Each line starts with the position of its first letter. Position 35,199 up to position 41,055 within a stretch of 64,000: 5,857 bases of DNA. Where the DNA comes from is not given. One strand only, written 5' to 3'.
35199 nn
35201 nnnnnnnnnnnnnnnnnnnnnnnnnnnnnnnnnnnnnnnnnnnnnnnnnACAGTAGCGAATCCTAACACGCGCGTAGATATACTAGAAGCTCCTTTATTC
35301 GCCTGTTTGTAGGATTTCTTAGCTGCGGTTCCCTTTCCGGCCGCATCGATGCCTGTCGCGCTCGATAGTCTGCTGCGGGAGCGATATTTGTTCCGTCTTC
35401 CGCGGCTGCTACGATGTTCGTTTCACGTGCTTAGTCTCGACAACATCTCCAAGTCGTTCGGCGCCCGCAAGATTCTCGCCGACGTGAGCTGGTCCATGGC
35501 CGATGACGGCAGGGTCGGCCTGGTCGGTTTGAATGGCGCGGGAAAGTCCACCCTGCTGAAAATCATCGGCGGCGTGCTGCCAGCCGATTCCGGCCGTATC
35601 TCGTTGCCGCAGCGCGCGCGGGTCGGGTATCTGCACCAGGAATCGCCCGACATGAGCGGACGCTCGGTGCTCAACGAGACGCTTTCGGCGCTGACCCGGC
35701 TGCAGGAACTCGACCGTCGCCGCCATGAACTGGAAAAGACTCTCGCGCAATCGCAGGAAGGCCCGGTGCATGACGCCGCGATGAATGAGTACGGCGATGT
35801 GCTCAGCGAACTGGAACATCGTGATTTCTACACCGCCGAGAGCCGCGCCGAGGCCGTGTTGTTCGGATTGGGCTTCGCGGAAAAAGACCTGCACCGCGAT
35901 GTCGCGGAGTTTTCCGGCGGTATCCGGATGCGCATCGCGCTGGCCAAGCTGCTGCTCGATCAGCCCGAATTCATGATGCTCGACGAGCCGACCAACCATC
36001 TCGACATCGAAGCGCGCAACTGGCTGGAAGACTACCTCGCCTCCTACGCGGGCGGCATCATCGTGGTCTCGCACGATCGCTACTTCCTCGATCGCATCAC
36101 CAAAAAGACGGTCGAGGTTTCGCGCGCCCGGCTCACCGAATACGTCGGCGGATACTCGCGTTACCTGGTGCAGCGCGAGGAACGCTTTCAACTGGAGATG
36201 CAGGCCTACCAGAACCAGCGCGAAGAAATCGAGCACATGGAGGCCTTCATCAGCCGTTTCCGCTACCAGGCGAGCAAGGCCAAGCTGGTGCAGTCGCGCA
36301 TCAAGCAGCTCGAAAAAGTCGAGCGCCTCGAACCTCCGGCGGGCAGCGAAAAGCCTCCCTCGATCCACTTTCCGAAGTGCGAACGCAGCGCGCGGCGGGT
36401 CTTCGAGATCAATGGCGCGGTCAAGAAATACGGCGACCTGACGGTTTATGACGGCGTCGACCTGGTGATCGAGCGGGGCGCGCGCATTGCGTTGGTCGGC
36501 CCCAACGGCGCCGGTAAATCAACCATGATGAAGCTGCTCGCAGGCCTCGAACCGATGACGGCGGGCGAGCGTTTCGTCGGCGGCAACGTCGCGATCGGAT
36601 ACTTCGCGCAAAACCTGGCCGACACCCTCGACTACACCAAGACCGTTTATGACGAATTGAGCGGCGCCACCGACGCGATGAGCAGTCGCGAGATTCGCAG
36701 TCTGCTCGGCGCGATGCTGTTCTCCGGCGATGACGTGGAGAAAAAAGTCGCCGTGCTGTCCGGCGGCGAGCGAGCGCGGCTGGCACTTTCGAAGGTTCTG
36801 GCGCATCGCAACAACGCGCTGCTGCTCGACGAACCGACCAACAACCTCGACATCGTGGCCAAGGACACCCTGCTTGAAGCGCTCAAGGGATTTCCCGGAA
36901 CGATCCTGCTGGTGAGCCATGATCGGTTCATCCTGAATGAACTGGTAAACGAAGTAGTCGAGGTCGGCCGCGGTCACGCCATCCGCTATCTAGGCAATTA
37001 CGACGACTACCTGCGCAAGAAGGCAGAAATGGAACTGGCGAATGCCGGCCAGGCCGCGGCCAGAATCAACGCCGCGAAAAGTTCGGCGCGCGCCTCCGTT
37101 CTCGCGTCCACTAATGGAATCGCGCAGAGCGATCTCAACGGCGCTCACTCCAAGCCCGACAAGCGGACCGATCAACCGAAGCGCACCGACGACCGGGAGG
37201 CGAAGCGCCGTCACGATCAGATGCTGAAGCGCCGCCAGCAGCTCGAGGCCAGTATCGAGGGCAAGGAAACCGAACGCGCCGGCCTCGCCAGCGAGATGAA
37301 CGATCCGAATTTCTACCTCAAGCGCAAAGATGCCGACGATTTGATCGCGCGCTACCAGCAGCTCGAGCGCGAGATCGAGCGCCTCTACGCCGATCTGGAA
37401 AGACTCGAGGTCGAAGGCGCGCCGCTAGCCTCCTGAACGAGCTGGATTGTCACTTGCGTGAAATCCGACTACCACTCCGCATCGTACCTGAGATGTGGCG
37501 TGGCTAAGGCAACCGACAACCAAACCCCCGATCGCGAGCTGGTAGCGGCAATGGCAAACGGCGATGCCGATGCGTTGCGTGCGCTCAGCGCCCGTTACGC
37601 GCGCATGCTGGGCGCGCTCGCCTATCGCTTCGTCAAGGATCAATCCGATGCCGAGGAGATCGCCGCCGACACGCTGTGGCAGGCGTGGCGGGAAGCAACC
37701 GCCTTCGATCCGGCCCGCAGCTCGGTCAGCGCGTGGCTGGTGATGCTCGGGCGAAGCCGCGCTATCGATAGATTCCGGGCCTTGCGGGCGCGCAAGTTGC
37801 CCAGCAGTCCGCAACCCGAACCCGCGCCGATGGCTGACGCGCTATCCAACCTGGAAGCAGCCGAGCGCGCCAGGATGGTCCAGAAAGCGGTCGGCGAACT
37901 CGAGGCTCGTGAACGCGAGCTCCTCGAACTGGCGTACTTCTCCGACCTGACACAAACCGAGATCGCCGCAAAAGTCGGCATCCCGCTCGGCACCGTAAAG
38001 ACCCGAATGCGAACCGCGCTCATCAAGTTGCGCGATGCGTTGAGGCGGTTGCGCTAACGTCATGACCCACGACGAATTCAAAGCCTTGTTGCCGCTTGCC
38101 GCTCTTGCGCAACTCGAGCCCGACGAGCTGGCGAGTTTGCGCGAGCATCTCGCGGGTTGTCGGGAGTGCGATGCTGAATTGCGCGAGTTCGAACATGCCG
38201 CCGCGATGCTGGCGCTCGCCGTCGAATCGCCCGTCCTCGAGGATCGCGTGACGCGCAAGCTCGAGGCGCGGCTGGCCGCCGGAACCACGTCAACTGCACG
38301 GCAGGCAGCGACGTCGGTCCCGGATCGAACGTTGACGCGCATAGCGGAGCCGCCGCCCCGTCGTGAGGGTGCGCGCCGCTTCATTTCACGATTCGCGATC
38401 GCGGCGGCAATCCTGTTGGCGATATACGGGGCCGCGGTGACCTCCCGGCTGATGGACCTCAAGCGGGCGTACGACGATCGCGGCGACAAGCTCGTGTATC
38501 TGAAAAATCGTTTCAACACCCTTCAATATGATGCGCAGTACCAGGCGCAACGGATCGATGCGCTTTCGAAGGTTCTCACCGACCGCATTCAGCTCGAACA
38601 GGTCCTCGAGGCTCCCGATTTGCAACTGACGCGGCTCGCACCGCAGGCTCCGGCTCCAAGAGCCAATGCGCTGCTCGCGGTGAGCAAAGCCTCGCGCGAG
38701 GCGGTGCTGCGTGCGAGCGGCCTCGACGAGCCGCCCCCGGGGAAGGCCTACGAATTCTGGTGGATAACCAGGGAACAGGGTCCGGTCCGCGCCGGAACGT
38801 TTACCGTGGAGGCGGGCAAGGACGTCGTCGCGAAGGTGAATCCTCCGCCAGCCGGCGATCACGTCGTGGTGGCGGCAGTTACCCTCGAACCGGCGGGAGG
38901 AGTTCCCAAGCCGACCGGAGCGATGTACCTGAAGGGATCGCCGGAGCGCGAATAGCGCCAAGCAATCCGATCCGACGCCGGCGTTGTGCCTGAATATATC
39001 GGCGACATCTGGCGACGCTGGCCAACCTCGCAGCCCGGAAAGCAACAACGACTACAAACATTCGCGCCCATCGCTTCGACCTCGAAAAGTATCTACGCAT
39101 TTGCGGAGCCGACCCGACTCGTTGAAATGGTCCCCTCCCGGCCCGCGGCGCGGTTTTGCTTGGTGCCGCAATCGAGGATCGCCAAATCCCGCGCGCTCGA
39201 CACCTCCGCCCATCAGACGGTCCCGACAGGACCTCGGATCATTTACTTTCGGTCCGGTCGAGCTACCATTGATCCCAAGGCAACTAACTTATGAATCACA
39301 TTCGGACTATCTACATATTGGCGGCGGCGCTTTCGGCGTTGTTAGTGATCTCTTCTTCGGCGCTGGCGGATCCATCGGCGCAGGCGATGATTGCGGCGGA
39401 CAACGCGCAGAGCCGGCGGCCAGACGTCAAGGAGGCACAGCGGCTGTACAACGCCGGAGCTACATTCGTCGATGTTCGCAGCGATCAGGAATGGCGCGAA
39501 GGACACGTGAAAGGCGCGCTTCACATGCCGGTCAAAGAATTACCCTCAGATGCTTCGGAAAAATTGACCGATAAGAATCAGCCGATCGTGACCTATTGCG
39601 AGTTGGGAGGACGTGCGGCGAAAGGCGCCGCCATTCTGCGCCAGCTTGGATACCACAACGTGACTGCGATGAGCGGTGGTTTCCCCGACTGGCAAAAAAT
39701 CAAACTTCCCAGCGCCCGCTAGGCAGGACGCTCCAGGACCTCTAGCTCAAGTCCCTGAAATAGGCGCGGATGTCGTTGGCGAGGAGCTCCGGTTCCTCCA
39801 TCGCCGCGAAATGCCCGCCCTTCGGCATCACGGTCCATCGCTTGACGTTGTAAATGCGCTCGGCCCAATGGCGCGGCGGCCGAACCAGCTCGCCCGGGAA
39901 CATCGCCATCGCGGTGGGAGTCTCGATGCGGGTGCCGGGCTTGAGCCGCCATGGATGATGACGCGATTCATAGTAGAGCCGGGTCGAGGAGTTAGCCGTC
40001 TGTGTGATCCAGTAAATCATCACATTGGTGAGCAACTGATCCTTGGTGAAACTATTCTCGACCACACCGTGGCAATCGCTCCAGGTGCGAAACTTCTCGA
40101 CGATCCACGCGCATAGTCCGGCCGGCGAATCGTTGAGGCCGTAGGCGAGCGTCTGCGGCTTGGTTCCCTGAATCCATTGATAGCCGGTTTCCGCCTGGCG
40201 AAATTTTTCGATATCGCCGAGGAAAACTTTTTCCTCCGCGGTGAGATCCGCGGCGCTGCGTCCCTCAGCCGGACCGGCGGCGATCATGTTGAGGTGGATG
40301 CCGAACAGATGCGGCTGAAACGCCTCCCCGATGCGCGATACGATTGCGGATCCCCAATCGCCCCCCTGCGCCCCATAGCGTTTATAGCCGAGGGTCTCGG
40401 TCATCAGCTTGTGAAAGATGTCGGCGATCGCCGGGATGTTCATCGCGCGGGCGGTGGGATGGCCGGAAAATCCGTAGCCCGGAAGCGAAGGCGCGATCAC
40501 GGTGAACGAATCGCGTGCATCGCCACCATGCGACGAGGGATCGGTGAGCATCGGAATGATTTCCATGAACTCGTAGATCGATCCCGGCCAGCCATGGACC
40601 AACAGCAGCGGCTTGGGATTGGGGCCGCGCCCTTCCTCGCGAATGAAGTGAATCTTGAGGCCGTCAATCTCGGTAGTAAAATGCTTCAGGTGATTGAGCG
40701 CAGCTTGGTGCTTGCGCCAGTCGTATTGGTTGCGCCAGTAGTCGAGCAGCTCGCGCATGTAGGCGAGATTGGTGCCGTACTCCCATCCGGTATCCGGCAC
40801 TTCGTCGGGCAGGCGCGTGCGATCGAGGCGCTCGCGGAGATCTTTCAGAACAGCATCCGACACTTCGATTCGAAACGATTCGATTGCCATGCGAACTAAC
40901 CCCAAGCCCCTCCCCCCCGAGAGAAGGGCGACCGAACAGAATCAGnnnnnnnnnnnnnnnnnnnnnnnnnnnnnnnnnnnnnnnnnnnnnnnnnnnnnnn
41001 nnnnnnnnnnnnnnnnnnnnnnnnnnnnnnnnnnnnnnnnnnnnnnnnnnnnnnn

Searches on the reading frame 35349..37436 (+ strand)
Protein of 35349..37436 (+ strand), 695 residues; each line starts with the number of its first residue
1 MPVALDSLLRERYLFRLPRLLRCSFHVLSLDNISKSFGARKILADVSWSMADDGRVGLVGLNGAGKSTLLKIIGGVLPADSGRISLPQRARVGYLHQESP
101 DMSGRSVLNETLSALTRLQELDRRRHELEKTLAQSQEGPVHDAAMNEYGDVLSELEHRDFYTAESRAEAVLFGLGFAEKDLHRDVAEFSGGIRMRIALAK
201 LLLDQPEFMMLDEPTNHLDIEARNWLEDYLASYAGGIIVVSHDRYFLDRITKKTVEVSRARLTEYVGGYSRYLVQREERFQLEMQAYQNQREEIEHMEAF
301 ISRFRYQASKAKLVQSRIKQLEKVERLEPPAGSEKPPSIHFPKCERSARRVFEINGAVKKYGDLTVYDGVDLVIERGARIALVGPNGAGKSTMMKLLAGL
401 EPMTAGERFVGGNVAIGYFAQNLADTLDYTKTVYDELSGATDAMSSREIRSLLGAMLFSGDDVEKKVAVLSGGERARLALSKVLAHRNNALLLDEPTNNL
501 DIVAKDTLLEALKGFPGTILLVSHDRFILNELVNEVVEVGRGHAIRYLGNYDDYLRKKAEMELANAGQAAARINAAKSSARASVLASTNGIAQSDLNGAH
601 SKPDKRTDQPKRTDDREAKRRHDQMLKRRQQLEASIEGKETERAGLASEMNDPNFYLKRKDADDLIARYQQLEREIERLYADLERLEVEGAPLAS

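Call 12: search_protein_families(library=pfam, proteins=[window:35349-37436:+], max_evalue=0.001)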
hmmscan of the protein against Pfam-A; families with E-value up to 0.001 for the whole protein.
window:35349-37436:+ (695 aa): 16 families
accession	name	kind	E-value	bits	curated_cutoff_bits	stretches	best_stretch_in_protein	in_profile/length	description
PF00005.33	ABC_tran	-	3.2e-48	164.2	25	2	43-216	1-137/137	ABC transporter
PF12848.13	ABC_tran_Xtn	-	2.8e-31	107.9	25.9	1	255-341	1-85/85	ABC transporter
PF13304.12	AAA_21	-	7e-13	49.7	27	0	381-400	3-22/304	AAA domain, putative AbiEii toxin, Type IV TA system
PF02463.25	SMC_N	-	4.2e-10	39.9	40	1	53-258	24-212/220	RecF/RecN/SMC N terminal domain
PF13555.12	AAA_29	-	1.3e-07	31.7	27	0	367-394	12-39/61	P-loop containing region of AAA domain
PF16326.10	ABC_tran_CTD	-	1.5e-07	32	32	1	628-687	9-68/69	ABC transporter C-terminal domain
PF13476.12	AAA_23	-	2.1e-06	28.9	27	0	54-83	20-49/201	AAA domain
PF13514.12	AAA_27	-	4.7e-05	23.5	22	0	58-153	31-115/206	AAA domain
PF13401.12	AAA_22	-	0.0001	23.1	27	0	380-433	8-37/130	AAA domain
PF01926.29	MMR_HSR1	-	0.0003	21.3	21.9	0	379-405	1-27/113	50S ribosome-binding GTPase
PF13191.12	AAA_16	-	0.00032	21.7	32.6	0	380-492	27-137/167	AAA ATPase domain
PF13604.12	AAA_30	-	0.00032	20.9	27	0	380-428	21-67/191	AAA domain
PF13521.12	AAA_28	-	0.00034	21.3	27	0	379-440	1-57/164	AAA domain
PF13671.12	AAA_33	-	0.00037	21.3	27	0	58-100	4-45/143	AAA domain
PF03193.22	RsgA_GTPase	-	0.00056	20.2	30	0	378-400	107-129/174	RsgA GTPase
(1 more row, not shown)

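Call 39: find_related_loci(query=window:35349-37433:+, collection=genome_contigs, flank=6000)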
Query window:35349-37433:+ (695 aa) in genome_contigs; peptide patterns used: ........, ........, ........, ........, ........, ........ (x = any residue, [..] = any of these).
599 stretches matched a pattern (row limit reached: there are more); 597 encode a relative of the query (tblastn E <= 1e-3); the best 80 are kept; 80 distinct loci.
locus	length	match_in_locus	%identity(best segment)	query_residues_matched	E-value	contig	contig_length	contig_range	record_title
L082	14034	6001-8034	89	13-690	0e+0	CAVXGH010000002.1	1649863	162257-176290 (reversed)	MAG: uncultured delta proteobacterium isolate MFD05512.bin.1.184 genome assembly, contig: contig_15614, whole genome sho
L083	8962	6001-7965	71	17-687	0e+0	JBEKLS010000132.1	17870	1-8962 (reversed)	MAG: Candidatus Binatus sp. isolate SPRUCE 376 SPRUCE_376_132, whole genome shotgun sequence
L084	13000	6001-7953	68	17-694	0e+0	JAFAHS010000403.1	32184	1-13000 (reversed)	MAG: Deltaproteobacteria bacterium isolate CP_BE_BS_27 BE_BS_k147_5238623, whole genome shotgun sequence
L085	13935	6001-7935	70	27-687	0e+0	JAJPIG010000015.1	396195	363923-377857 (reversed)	MAG: Proteobacteria bacterium isolate Centralia_MAG_294 k107_18798512, whole genome shotgun sequence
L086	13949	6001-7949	77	17-683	0e+0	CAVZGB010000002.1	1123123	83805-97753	MAG: uncultured delta proteobacterium isolate MFD05521.bin.1.220 genome assembly, contig: contig_13144, whole genome sho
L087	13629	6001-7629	72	12-555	0e+0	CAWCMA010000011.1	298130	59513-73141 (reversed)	MAG: uncultured delta proteobacterium isolate MFD05502.bin.1.141 genome assembly, contig: contig_67374, whole genome sho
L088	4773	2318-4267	39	15-689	4e-144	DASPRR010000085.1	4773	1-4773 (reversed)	MAG TPA_asm: Thermodesulfobacteriota bacterium isolate SMAG_U12230 k141_824550, whole genome shotgun sequence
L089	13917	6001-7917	39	12-656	1e-135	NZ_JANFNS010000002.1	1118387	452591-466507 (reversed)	Saccharibacillus sp. JS10 NODE_2_length_1118387_cov_38.097771, whole genome shotgun sequence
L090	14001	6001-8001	39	27-689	3e-133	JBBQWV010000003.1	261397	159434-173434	MAG: Candidatus Kapaibacterium sp. isolate Co_metawrap_2078 Cmw_2078_k141_26209751_length_261397_cov_24.9993, whole geno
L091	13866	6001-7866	39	23-656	7e-133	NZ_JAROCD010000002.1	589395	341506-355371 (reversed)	Paenibacillus vandeheii strain F6_3S_P_1C NODE_2_length_589395_cov_270.062929, whole genome shotgun sequence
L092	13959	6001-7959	37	23-689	1e-131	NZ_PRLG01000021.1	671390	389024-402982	Paenibacillus illinoisensis strain E3 NODE_128_length_671350_cov_270.433777, whole genome shotgun sequence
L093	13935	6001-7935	38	15-689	1e-130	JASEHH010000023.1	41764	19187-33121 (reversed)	MAG: Thermodesulfobacteriota bacterium isolate Yes70-18 NODE_263_length_41764_cov_52.795368, whole genome shotgun sequen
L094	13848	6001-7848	39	27-656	6e-130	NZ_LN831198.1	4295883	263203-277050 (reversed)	Paenibacillus ihuae strain GD6, whole genome shotgun sequence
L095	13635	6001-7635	43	25-562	4e-129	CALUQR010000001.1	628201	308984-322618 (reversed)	MAG: Candidatus Eremiobacteraeota bacterium isolate BRZ_DV__bin14 genome assembly, contig: BRZ_DV_NODE_4_length_628201_c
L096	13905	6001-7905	39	27-656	2e-128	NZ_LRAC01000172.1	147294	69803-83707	Paenibacillus sp. DMB5, whole genome shotgun sequence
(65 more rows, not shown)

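Call 61: search_protein_families(library=ncbifam, proteins=[window:35349-37436:+], max_evalue=0.00001)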
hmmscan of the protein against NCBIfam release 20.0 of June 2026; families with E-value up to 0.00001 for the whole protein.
window:35349-37436:+ (695 aa): 188 families (the best 25 are shown)
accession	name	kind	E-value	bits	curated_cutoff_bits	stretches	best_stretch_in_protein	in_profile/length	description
NF000355.4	ribo_prot_ABC_F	equivalog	1.6e-145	485.8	380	3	28-311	3-241/499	ribosomal protection-like ABC-F family protein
NF008775.0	PRK11819.1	equivalog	7.7e-133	444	599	2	27-565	6-542/556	energy-dependent translational throttle protein EttA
TIGR03719.1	ABC_ABC_ChvD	subfamily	1.9e-131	439.4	806.75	2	27-563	4-538/552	energy-dependent translational throttle protein EttA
NF007921.0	PRK10636.1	equivalog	3e-121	405.7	917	2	38-663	12-599/638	ABC transporter ATP-binding protein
NF011646.0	PRK15064.1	equivalog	4.4e-117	391.7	762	1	28-559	2-528/530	ABC-F family ATPase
NF050005.1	ABC_ATPase_Uup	equivalog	3.3e-110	369.2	900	1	27-687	3-633/636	ATP-binding cassette ATPase Uup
NF008358.0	PRK11147.1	equivalog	8.2e-103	344.8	936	1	27-688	3-630/635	ABC transporter ATP-binding protein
NF000171.1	ABCF_producer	exception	1.1e-96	324.5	800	3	28-299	4-275/541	TlrC/CarA/OleB/SrmB family ABC-F type ribosomal protection protein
NF000514.1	ABCF_OptrA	exception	1e-95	321.4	1450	1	131-559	126-552/655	ABC-F type ribosomal protection protein OptrA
NF000168.2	ABCF_Msr_all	exception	8.3e-89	298.4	680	5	309-503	257-442/487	Msr family ABC-F type ribosomal protection protein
NF000169.2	ABCF_Sal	exception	1.9e-88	297.5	725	3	174-525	117-487/542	Sal family ABC-F type ribosomal protection protein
NF000170.2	ABCF_Vga_all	exception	2.3e-82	277.2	725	3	306-561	222-475/521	Vga family ABC-F type ribosomal protection protein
NF043038.1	ABCF_CplR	exception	7.3e-81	272.5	780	5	311-565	249-495/544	ABC-F type ribosomal protection protein CplR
NF000166.1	ABCF_CarA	exception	8.8e-76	255.2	1050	3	27-301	5-287/556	ABC-F type ribosomal protection protein Car(A)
NF000167.2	ABCF_Lsa_all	exception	5.3e-67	226.9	750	4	176-299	106-228/492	Lsa family ABC-F type ribosomal protection protein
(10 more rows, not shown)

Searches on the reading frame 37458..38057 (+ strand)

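Call 12: search_protein_families(library=pfam, proteins=[window:37458-38057:+], max_evalue=0.001)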
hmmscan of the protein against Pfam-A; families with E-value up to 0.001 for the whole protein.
window:37458-38057:+ (199 aa): 5 families
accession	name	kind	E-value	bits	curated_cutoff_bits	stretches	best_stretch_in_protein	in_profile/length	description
PF04545.22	Sigma70_r4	-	7.5e-14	51.4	24.1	1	146-192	3-49/50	Sigma-70, region 4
PF04542.20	Sigma70_r2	-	1.4e-13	50.9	24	1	45-110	3-69/71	Sigma-70 region 2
PF08281.18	Sigma70_r4_2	-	2.5e-12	46.7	25.7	1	139-191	2-54/54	Sigma-70, region 4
PF13412.12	HTH_24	-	5.7e-05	23.1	21.9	1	162-185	16-39/48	Winged helix-turn-helix DNA-binding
PF07638.17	Sigma70_ECF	-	0.00012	22.4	21.1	1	146-196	134-184/185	ECF sigma factor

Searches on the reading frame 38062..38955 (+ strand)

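Call 12: search_protein_families(library=pfam, proteins=[window:38062-38955:+], max_evalue=0.001)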
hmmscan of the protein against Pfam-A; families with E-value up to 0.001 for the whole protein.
window:38062-38955:+ (297 aa): 2 families
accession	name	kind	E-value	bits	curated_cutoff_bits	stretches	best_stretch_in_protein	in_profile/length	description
PF10099.14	RskA_C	-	1.2e-20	74.6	29.4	1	112-286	3-133/135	Anti-sigma-K factor rskA, C-terminal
PF13490.11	zf-HC2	-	9.2e-05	22.9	22.2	1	5-36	3-34/35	Putative zinc-finger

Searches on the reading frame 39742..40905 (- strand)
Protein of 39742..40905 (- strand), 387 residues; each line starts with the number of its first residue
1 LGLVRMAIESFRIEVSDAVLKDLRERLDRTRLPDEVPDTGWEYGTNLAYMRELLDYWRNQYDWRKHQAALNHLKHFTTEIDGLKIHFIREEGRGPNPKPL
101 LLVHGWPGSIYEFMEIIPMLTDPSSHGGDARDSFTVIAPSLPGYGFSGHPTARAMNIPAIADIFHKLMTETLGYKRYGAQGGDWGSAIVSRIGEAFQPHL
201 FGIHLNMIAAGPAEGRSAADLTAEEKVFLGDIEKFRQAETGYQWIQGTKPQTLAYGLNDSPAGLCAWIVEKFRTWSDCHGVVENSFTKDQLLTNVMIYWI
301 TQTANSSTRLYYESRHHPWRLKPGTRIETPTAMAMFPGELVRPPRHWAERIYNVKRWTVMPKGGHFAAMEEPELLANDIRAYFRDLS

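Call 12: search_protein_families(library=pfam, proteins=[window:39742-40905:-], max_evalue=0.001)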
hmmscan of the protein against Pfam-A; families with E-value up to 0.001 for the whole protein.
window:39742-40905:- (387 aa): 3 families
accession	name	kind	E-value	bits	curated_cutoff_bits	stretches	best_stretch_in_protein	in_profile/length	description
PF06441.18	EHN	-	3.6e-39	133.7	22.8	1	8-113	1-107/107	Epoxide hydrolase N terminus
PF00561.26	Abhydrolase_1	-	2.2e-16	60.7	25.8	1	98-196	1-90/245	alpha/beta hydrolase fold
PF12697.13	Abhydrolase_6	-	2.4e-08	35.3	26.3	1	100-376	1-215/217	Alpha/beta hydrolase family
